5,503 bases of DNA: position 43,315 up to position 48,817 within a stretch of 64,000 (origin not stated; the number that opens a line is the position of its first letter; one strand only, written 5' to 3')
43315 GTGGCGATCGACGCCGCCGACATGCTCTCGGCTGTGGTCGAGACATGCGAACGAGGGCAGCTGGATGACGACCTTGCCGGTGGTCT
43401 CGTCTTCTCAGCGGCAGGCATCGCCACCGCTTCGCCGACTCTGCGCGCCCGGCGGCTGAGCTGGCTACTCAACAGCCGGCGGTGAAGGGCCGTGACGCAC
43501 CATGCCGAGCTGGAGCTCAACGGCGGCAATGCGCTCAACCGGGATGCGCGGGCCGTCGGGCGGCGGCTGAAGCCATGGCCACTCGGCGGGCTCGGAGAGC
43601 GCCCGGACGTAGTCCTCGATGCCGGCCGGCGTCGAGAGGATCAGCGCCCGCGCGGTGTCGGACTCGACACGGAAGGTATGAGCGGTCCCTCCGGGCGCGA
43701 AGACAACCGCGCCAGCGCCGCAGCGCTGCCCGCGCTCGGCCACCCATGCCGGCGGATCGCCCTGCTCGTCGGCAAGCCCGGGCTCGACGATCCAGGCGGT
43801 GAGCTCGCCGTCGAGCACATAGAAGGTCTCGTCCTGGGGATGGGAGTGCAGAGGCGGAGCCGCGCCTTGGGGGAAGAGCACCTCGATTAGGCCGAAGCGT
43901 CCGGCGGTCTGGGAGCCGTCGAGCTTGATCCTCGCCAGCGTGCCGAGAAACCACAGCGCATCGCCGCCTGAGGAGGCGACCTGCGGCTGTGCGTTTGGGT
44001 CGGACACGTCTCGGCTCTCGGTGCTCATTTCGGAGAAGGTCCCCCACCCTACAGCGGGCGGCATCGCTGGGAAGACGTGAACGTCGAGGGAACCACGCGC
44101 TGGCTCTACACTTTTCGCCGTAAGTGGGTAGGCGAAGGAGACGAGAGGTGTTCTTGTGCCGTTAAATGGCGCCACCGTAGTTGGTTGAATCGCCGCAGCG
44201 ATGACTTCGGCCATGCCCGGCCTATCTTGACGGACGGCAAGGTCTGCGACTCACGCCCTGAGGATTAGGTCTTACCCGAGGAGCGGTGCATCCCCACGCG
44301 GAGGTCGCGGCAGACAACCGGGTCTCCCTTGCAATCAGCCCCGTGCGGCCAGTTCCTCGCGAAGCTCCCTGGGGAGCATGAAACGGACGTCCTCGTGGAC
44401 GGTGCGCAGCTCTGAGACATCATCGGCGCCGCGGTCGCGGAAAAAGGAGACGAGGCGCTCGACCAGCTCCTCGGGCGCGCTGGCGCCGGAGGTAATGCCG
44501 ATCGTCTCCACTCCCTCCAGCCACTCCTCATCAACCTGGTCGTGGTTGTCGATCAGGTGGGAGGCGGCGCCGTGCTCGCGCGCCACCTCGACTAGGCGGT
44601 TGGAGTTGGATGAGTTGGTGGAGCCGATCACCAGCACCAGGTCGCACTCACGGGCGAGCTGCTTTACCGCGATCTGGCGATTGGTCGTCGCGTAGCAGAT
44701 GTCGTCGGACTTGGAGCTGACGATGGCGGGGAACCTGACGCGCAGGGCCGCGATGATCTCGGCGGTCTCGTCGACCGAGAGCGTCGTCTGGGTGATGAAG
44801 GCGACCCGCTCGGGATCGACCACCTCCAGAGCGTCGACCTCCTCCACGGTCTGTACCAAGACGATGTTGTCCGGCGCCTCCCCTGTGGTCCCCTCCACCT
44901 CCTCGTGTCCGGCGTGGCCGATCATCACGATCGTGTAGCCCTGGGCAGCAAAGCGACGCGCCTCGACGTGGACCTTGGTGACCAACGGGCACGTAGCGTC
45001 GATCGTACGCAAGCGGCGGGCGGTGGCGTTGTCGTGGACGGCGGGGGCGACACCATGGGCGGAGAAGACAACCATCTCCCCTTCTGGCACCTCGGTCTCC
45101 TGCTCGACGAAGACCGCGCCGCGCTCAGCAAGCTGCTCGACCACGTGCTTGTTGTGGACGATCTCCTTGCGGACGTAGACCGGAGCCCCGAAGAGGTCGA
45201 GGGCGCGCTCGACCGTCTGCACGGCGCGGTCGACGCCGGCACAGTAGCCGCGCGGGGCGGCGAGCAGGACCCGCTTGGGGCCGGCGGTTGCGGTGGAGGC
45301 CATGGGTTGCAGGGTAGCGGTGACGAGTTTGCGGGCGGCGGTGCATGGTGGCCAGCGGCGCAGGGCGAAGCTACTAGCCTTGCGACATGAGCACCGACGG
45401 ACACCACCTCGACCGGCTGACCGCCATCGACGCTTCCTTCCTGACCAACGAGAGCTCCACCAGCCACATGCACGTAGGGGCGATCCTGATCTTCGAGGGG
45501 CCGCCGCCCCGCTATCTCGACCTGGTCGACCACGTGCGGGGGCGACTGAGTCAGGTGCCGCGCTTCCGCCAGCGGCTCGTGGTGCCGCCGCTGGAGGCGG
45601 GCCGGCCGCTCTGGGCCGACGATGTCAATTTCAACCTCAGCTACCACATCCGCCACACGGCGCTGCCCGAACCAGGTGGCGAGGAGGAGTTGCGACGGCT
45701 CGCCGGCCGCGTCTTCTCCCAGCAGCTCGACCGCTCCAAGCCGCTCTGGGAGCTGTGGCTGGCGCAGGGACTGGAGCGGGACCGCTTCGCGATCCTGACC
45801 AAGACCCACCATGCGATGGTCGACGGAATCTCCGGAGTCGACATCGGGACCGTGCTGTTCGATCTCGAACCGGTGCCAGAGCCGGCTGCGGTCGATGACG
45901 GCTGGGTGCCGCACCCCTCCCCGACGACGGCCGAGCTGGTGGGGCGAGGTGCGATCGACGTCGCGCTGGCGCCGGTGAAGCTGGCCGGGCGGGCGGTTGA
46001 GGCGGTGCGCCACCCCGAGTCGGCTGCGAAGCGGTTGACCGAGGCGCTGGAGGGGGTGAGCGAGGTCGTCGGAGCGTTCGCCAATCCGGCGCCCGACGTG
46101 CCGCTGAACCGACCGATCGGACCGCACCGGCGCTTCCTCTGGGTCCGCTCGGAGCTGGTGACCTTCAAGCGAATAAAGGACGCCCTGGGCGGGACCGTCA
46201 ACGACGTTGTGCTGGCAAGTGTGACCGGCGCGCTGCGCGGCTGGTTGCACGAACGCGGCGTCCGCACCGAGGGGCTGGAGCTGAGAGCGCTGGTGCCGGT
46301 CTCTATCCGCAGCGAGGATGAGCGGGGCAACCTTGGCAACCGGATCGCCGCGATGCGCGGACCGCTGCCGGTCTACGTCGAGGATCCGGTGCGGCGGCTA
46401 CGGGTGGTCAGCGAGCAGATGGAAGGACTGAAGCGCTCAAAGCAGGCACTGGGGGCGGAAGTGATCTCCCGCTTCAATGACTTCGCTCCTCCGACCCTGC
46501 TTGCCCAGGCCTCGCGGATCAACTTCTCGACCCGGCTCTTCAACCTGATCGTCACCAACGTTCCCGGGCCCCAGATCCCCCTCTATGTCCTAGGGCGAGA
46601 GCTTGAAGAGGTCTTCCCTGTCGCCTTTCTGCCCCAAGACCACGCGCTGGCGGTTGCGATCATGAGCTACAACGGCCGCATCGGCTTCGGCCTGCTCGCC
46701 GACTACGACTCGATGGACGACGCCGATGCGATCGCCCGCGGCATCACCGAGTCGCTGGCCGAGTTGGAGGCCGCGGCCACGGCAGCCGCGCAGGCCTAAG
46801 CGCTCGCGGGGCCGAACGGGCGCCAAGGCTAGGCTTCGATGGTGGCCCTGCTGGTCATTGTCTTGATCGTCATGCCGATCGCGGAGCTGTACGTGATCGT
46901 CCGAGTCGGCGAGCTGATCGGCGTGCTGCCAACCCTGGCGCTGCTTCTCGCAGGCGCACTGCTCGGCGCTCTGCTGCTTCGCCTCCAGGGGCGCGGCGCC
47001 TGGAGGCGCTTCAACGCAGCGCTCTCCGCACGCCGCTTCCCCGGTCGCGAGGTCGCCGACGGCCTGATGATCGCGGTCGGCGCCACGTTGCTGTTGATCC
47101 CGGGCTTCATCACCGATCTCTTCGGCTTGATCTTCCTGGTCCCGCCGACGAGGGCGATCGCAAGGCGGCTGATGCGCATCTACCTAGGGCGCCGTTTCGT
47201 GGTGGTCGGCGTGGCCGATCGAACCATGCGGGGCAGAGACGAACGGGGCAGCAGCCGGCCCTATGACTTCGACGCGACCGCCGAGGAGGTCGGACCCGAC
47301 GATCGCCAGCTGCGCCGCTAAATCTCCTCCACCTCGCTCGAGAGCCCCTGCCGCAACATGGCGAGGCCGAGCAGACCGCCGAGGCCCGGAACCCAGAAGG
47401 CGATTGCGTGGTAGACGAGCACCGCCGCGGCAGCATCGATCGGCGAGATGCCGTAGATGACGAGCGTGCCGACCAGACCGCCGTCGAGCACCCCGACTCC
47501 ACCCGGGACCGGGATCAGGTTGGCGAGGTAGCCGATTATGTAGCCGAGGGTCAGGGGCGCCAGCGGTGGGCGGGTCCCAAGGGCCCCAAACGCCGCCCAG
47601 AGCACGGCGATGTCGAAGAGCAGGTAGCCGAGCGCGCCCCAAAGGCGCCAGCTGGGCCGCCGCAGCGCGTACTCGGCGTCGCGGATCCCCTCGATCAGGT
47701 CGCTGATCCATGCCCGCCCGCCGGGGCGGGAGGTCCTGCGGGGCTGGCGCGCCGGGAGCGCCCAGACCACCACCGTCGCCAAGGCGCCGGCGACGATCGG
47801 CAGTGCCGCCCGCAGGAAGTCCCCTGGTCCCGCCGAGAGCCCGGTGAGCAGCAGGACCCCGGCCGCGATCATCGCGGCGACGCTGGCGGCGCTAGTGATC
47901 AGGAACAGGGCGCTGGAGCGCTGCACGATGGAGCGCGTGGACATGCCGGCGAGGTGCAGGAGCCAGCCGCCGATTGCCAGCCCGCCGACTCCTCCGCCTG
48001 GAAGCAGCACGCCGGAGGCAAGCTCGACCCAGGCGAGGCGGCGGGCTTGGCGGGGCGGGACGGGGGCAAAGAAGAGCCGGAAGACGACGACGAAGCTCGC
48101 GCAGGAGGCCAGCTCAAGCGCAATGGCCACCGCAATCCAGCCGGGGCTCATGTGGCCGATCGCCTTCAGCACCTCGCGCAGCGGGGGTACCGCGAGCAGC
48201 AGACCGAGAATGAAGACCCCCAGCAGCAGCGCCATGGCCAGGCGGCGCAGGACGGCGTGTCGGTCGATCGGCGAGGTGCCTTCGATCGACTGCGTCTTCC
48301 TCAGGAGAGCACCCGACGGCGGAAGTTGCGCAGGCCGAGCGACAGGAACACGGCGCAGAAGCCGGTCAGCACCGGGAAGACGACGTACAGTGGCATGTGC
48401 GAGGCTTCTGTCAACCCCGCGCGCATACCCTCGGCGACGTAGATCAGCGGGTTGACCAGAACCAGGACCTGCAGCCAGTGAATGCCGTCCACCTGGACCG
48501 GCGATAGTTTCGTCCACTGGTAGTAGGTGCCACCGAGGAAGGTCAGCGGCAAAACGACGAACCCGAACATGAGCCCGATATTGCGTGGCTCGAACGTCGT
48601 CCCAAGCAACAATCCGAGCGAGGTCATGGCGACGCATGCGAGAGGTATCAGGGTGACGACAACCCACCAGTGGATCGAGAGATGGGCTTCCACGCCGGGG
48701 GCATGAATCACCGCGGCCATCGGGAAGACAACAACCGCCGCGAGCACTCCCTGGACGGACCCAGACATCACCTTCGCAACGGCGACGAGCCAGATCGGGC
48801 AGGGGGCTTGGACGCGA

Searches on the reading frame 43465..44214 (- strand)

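Call 62: search_protein_families(library=pfam, proteins=[window:43465-44214:-], max_evalue=0.001)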
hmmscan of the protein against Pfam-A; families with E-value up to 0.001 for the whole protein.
window:43465-44214:- (249 aa): 1 family
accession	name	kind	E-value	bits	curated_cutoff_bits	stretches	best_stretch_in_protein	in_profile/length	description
PF07883.17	Cupin_2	-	2.7e-11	43.4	27.2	1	112-193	3-67/70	Cupin domain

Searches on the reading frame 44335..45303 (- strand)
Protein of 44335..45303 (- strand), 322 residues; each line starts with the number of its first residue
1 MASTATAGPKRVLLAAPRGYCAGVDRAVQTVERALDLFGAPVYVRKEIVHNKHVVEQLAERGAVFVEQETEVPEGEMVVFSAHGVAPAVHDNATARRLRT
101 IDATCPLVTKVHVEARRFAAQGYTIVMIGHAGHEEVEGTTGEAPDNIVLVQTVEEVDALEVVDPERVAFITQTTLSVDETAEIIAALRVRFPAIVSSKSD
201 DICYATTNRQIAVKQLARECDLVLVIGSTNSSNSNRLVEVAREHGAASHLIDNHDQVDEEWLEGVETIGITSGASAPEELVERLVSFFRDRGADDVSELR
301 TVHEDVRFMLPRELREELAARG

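Call 62: search_protein_families(library=pfam, proteins=[window:44335-45303:-], max_evalue=0.001)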
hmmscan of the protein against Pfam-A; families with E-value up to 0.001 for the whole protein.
window:44335-45303:- (322 aa): 1 family
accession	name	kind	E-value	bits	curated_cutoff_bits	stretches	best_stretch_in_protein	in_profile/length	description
PF02401.23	LYTB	-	4.7e-98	328.2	24.5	1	12-286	1-264/267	LytB protein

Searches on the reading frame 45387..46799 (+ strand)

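Call 62: search_protein_families(library=pfam, proteins=[window:45387-46799:+], max_evalue=0.001)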
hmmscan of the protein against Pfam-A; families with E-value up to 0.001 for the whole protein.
window:45387-46799:+ (470 aa): 2 families
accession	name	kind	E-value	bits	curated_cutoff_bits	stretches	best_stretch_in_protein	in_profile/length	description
PF03007.21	WS_DGAT_cat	-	1.5e-67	228.6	23.6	1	11-275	1-263/263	Wax ester synthase/diacylglycerol acyltransferase catalytic domain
PF06974.18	WS_DGAT_C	-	3.8e-34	118.3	20.7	1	317-460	2-144/145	WS/DGAT C-terminal domain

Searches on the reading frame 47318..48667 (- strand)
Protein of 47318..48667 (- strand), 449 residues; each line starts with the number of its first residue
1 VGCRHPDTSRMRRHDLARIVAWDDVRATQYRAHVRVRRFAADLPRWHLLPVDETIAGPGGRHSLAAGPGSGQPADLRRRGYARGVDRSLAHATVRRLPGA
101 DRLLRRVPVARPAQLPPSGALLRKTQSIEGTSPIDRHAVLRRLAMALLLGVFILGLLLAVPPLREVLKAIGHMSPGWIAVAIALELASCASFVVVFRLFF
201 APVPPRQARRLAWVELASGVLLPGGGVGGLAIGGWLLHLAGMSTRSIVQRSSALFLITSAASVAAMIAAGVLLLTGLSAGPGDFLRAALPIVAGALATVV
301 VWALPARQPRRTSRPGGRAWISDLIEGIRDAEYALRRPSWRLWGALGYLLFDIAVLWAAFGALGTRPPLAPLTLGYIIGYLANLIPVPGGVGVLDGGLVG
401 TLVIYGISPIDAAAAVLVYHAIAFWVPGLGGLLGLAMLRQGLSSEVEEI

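Call 62: search_protein_families(library=pfam, proteins=[window:47318-48667:-], max_evalue=0.001)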
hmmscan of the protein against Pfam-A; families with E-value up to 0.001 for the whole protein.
window:47318-48667:- (449 aa): 1 family
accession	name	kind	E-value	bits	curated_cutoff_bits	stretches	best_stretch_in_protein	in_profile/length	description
PF03706.18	LPG_synthase_TM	-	4.8e-20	72.7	33.4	1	148-431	2-302/302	Lysylphosphatidylglycerol synthase TM region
